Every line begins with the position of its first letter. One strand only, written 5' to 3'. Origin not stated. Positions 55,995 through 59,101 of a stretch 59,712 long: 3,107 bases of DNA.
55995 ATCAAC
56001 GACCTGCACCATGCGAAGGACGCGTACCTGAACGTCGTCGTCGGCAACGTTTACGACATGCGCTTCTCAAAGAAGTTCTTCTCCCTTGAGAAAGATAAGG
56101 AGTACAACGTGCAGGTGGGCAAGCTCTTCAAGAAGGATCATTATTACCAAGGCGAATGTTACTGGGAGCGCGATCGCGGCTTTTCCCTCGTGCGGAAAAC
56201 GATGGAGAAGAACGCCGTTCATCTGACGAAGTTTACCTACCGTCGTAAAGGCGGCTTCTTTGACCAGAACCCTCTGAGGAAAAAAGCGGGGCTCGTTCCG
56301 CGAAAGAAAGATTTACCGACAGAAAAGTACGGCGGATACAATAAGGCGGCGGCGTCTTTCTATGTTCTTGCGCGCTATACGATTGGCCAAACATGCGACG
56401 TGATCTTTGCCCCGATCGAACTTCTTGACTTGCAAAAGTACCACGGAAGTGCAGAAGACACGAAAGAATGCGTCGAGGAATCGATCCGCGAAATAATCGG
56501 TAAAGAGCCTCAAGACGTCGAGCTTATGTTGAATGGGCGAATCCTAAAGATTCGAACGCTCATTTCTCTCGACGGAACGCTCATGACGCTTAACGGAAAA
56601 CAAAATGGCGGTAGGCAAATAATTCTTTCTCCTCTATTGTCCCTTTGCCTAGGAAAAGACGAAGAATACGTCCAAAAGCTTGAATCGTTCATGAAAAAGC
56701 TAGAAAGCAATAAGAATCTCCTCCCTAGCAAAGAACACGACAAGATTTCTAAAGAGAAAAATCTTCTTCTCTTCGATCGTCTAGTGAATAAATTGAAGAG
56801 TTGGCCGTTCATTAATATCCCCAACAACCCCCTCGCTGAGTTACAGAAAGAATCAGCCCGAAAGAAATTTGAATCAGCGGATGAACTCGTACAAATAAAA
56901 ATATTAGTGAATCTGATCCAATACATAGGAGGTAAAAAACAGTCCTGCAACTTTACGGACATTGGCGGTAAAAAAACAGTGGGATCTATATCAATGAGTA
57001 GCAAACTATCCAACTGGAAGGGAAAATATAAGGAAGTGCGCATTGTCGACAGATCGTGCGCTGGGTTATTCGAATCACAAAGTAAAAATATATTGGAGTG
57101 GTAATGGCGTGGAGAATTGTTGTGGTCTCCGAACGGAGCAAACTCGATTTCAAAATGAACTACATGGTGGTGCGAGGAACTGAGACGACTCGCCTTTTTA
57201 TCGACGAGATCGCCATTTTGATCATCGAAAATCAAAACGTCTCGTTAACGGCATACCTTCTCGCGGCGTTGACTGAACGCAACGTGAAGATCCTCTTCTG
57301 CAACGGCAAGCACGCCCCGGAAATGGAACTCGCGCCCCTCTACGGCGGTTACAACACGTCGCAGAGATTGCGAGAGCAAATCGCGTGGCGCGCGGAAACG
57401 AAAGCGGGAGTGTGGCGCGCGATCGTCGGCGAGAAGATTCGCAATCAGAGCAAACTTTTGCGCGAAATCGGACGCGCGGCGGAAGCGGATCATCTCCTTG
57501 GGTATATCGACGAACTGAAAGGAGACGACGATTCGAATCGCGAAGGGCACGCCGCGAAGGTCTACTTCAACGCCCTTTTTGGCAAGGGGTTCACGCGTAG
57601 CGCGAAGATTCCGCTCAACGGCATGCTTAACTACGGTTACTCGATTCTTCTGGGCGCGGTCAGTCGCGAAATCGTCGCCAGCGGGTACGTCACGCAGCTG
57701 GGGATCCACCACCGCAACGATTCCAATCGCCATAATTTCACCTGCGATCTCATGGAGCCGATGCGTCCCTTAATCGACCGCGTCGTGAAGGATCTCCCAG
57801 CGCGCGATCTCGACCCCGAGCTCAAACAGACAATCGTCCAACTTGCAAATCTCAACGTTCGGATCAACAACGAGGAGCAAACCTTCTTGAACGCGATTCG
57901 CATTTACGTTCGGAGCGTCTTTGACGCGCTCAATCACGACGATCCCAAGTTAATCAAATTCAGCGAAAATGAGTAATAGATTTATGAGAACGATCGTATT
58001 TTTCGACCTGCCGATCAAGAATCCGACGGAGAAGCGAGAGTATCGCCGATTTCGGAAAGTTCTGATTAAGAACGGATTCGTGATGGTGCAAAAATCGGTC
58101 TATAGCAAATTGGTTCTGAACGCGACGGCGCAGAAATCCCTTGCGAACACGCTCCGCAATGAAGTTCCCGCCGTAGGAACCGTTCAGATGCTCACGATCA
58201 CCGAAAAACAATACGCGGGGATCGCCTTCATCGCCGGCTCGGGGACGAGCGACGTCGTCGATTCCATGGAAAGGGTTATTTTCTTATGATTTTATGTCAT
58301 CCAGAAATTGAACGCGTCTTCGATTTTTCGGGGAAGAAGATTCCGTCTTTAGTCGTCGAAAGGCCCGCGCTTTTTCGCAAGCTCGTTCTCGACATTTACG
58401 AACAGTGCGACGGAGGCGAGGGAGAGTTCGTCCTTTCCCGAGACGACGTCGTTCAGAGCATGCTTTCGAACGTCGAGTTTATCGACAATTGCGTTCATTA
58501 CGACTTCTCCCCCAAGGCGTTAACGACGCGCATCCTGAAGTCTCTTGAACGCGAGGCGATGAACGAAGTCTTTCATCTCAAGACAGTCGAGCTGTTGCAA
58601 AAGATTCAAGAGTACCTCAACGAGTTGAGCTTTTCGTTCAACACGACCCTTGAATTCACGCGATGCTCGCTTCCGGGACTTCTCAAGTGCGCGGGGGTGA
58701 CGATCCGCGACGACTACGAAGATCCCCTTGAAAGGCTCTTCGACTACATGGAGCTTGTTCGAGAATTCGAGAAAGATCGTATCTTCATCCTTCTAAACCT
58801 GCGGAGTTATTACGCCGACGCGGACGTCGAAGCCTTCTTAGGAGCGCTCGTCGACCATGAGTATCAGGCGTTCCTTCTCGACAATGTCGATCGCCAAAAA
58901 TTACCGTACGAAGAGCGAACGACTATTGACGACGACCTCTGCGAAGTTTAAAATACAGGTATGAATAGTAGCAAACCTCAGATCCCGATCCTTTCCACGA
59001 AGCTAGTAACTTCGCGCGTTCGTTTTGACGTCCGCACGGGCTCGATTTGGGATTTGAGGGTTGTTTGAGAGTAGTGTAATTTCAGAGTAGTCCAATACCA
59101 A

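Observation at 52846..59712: Complete, compact type II-A CRISPR-Cas9 locus in a PVC-like genome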

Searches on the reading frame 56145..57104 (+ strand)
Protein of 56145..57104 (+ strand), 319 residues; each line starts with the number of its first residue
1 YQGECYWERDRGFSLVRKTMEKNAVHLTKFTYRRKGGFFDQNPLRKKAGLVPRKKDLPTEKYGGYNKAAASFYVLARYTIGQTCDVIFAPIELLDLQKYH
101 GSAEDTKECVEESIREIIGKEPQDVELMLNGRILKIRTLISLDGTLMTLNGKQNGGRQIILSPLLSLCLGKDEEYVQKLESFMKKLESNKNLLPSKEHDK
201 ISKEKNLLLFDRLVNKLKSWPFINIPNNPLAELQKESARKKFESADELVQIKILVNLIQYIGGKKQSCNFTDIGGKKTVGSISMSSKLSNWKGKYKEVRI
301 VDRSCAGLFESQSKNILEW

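Call 26: search_solved_structures(query=window:56145-57104:+, max_evalue=0.001, show_alignments=2)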
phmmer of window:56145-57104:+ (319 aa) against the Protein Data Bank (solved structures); distinct sequences matched with E-value up to 0.001: 37.
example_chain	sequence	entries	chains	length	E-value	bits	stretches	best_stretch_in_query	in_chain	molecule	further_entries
9jwk_A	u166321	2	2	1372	7.7e-13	51.6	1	8-317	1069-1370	CRISPR-associated endonuclease Cas9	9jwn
6k4p_B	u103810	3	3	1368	5e-07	32.5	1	3-76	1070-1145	CRISPR-associated endonuclease Cas9/Csn1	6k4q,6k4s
6aeb_B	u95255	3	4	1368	5.3e-07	32.4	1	3-76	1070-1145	DNA Nuclease | CRISPR-associated endonuclease Cas9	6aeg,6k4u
7vk9_A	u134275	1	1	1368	5.5e-07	32.3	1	3-76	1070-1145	CRISPR-associated endonuclease Cas9/Csn1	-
9kj6_A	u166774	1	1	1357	5.6e-07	32.3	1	3-76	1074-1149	CRISPR-associated endonuclease Cas9/Csn1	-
8fzt_E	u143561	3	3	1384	5.7e-07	32.3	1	3-76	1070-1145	CRISPR-associated endonuclease Cas9/Csn1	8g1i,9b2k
9h4l_A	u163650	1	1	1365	5.7e-07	32.3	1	3-76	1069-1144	CRISPR-associated endonuclease Cas9/Csn1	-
6vpc_B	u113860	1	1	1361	5.7e-07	32.3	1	3-76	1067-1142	CRISPR-associated endonuclease Cas9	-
7v59_B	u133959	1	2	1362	5.8e-07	32.3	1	3-76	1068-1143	CRISPR-associated endonuclease Cas9/Csn1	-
8wus_A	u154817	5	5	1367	5.8e-07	32.3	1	3-76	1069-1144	CRISPR-associated endonuclease Cas9/Csn1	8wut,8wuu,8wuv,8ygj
6mcb_A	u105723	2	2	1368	6.3e-07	32.1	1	3-76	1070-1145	CRISPR-associated endonuclease Cas9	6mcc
9k4c_A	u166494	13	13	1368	6.3e-07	32.1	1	3-76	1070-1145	CRISPR-associated endonuclease Cas9/Csn1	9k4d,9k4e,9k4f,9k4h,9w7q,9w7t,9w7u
5f9r_B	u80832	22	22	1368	6.3e-07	32.1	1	3-76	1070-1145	CRISPR-associated endonuclease Cas9/Csn1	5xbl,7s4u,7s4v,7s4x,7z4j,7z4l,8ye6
5y36_A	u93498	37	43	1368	6.3e-07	32.1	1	3-76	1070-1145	CRISPR-associated endonuclease Cas9/Csn1 | CRISPR-associated endonuclease Cas9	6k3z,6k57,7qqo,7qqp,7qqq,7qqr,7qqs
6ifo_A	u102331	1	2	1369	6.4e-07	32.1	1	3-76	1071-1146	CRISPR-associated endonuclease Cas9/Csn1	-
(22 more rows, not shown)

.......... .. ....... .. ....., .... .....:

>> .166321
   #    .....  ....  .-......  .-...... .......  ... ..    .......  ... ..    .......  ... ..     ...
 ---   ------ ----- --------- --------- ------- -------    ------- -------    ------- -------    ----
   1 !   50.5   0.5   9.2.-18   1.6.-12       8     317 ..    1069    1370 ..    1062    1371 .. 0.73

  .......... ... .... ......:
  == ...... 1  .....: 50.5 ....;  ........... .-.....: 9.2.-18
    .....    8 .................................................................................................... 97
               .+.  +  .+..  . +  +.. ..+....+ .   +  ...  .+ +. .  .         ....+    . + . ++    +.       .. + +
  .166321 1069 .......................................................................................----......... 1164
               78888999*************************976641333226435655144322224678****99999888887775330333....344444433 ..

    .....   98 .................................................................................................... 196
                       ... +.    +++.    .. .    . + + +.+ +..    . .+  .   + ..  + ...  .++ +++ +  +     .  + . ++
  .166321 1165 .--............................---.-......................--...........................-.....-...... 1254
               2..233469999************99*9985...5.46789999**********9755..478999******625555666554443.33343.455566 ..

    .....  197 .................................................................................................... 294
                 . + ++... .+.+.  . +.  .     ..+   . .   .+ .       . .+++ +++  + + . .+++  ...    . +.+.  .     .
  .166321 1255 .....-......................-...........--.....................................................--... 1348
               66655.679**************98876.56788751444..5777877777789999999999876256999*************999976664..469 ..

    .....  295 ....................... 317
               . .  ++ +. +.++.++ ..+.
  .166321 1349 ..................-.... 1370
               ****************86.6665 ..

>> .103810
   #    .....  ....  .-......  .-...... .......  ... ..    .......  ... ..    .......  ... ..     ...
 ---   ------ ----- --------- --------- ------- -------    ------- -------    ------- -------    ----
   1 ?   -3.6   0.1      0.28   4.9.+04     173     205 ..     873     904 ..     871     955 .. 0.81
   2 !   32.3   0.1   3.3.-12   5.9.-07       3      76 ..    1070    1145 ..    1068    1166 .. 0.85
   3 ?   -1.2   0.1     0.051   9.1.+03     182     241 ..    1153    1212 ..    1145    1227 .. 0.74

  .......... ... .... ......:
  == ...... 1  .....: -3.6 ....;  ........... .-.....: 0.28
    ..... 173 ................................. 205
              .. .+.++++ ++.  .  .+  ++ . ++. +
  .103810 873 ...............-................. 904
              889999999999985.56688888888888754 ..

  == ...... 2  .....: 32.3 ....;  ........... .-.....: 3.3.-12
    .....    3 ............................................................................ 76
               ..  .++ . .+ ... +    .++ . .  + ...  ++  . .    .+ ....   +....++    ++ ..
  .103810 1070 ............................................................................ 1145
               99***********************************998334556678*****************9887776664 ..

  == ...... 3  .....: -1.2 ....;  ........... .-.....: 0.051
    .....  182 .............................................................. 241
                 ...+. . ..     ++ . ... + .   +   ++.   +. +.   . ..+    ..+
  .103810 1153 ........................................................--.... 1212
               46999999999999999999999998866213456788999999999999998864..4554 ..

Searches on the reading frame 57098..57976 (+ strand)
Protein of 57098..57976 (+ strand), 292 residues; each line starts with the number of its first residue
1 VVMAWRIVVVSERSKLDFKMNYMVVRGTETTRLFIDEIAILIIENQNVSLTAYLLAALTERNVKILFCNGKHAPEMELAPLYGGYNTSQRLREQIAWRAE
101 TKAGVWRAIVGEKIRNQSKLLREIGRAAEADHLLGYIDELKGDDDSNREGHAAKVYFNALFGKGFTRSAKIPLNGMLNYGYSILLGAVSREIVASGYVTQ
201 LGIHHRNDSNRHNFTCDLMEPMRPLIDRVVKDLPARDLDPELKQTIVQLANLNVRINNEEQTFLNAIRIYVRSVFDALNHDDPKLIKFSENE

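Call 6: search_protein_families(library=pfam, proteins=[window:57098-57976:+])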
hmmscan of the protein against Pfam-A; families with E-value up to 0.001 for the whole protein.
window:57098-57976:+ (292 aa): 1 family
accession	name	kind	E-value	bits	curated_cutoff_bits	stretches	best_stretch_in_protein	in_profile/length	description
PF01867.21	Cas_Cas1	-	1.7e-27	96.8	22.3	1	8-233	2-249/283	CRISPR associated protein Cas1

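Call 7: search_protein_families(library=ncbifam, proteins=[window:57098-57976:+])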
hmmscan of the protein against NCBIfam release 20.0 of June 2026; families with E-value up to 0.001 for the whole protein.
window:57098-57976:+ (292 aa): 8 families
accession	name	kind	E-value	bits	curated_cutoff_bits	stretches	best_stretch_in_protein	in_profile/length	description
TIGR03639.1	cas1_NMENI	exception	1.9e-84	283.3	120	1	5-274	1-277/278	type II CRISPR-associated endonuclease Cas1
TIGR00287.1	cas1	equivalog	1.1e-24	87.1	71.7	1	8-281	3-322/327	CRISPR-associated endonuclease Cas1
TIGR04329.1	cas1_PREFRAN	exception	3.2e-16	59.3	300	1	7-260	9-273/317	type V CRISPR-associated endonuclease Cas1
NF049935.1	cas4g_cas1g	exception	3.3e-15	55.6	560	1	9-226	219-459/546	CRISPR-associated endonuclease Cas4g/Cas1g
TIGR04093.1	cas1_CYANO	exception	5.4e-13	48.6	385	1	40-233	42-255/334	type I-D CRISPR-associated endonuclease Cas1d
TIGR03640.1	cas1_DVULG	exception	3.7e-11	42.8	385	1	26-230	27-258/340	type I-C CRISPR-associated endonuclease Cas1c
TIGR03983.1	cas1_MYXAN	equivalog_domain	2.3e-07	30.1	358.05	1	97-230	129-264/347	type I-MYXAN CRISPR-associated endonuclease Cas1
TIGR03641.1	cas1_HMARI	exception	2.8e-05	23.6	304.1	1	12-233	7-245/324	type I-B CRISPR-associated endonuclease Cas1b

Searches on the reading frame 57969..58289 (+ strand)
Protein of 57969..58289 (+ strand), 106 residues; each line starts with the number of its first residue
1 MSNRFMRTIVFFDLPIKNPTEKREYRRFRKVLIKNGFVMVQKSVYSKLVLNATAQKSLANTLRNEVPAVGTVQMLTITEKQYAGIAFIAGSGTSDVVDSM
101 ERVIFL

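Call 6: search_protein_families(library=pfam, proteins=[window:57969-58289:+])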
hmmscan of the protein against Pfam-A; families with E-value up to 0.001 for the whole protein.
window:57969-58289:+ (106 aa): 1 family
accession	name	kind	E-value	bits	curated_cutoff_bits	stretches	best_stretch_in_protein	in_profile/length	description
PF09827.14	CRISPR_Cas2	-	2.7e-15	56.8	23.8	1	6-83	1-72/74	CRISPR associated protein Cas2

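Call 7: search_protein_families(library=ncbifam, proteins=[window:57969-58289:+])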
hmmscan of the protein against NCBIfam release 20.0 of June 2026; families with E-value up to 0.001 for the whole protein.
window:57969-58289:+ (106 aa): 1 family
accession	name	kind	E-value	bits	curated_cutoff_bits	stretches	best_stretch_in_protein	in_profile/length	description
TIGR01573.1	cas2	equivalog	1e-19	70.6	24.5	1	6-100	1-91/96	CRISPR-associated endonuclease Cas2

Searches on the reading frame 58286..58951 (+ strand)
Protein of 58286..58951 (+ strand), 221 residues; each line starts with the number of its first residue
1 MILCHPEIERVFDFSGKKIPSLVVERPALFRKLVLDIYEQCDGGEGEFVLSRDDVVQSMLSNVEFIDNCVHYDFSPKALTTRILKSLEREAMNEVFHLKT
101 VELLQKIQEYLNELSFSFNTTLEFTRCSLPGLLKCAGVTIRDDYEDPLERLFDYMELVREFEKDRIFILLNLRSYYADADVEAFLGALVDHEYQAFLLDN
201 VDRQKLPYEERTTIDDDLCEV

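Call 6: search_protein_families(library=pfam, proteins=[window:58286-58951:+])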
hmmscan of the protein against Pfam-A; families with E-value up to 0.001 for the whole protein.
window:58286-58951:+ (221 aa): 1 family
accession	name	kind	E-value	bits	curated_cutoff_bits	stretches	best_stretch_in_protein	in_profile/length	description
PF09711.16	Cas_Csn2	-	1.7e-15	57.6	23.7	1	41-218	2-181/181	CRISPR-associated protein (Cas_Csn2)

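Call 7: search_protein_families(library=ncbifam, proteins=[window:58286-58951:+])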
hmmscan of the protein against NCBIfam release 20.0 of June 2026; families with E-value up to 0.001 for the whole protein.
window:58286-58951:+ (221 aa): 1 family
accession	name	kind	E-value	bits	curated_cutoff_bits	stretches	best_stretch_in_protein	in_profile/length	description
TIGR01866.1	cas_Csn2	equivalog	1e-41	143.1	35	1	2-221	1-222/222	type II-A CRISPR-associated protein Csn2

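Call 38: find_homologous_proteins(query=window:58286-58951:+, max_evalue=1e-10)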
Query window:58286-58951:+ (221 aa): 83 proteins with E <= 1e-10 among 380 candidates.
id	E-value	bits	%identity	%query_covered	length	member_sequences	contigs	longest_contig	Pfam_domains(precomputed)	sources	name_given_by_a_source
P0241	1.0e-141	488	100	100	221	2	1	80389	PF09711.17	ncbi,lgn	-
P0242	1.9e-123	428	86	100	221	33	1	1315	PF09711.17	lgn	-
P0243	3.7e-116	404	82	100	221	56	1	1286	PF09711.17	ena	-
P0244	3.5e-71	257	51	100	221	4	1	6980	PF09711.17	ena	-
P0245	1.8e-70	255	51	100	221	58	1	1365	PF09711.17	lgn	-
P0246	1.0e-68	249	52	100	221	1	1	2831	PF09711.17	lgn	-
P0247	1.7e-67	245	50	100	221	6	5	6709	PF09711.17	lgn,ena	-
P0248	1.6e-66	242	50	100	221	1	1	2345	PF09711.17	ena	-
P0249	4.6e-66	241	50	100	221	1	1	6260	PF09711.17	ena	-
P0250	4.6e-66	241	50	100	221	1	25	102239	PF09711.17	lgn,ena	-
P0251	4.8e-66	241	49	100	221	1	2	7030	PF09711.17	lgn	-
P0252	4.8e-66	241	49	100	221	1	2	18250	PF09711.17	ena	-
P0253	5.8e-66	240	49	100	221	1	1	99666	PF09711.17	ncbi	-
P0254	6.5e-66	240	49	100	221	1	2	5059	PF09711.17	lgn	-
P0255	8.1e-66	240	50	100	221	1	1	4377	PF09711.17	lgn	-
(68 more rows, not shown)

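Call 39: find_encoding_contigs(protein=P0241, flank=10000, max_places=4)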
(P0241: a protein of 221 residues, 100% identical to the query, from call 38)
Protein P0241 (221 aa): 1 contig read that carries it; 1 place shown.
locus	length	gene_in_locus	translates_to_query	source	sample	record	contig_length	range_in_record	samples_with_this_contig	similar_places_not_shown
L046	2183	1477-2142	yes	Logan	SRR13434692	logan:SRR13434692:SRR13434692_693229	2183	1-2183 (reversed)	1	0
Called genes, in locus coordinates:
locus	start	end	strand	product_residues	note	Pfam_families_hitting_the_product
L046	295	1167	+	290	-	PF01867:Cas_Cas1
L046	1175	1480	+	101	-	PF09827:CRISPR_Cas2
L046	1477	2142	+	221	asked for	PF09711:Cas_Csn2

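Call 40: list_cluster_members(proteins=[P0241, P0121, P0015, P0006])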
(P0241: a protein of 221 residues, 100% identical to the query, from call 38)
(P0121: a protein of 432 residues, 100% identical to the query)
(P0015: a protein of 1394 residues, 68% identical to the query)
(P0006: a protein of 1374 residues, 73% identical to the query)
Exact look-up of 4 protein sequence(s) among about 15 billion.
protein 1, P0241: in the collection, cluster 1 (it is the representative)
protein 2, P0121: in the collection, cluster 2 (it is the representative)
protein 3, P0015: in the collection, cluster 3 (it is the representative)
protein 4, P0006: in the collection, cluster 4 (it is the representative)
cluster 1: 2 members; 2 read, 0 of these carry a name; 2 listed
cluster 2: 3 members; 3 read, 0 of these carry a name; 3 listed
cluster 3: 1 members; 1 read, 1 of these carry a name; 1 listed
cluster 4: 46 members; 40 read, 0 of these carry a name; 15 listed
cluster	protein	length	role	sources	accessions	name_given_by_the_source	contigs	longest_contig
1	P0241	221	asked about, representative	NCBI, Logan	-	-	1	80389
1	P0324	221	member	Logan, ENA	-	-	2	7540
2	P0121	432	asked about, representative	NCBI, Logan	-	-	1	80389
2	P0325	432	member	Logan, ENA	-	-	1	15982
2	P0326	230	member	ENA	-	-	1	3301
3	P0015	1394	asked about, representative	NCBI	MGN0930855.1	MAG: type II CRISPR RNA-guided endonuclease Cas9 [Thermoguttaceae bacterium]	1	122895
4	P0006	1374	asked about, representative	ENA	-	-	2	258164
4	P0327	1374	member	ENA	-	-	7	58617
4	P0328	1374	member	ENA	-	-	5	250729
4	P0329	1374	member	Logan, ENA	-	-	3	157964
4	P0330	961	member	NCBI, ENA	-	-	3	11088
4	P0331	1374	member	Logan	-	-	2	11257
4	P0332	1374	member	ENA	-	-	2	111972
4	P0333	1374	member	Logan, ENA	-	-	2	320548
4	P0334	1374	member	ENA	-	-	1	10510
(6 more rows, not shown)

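Call 69: search_solved_structures(query=window:58286-58951:+, max_evalue=0.001)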
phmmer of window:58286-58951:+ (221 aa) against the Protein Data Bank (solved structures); distinct sequences matched with E-value up to 0.001: 0.
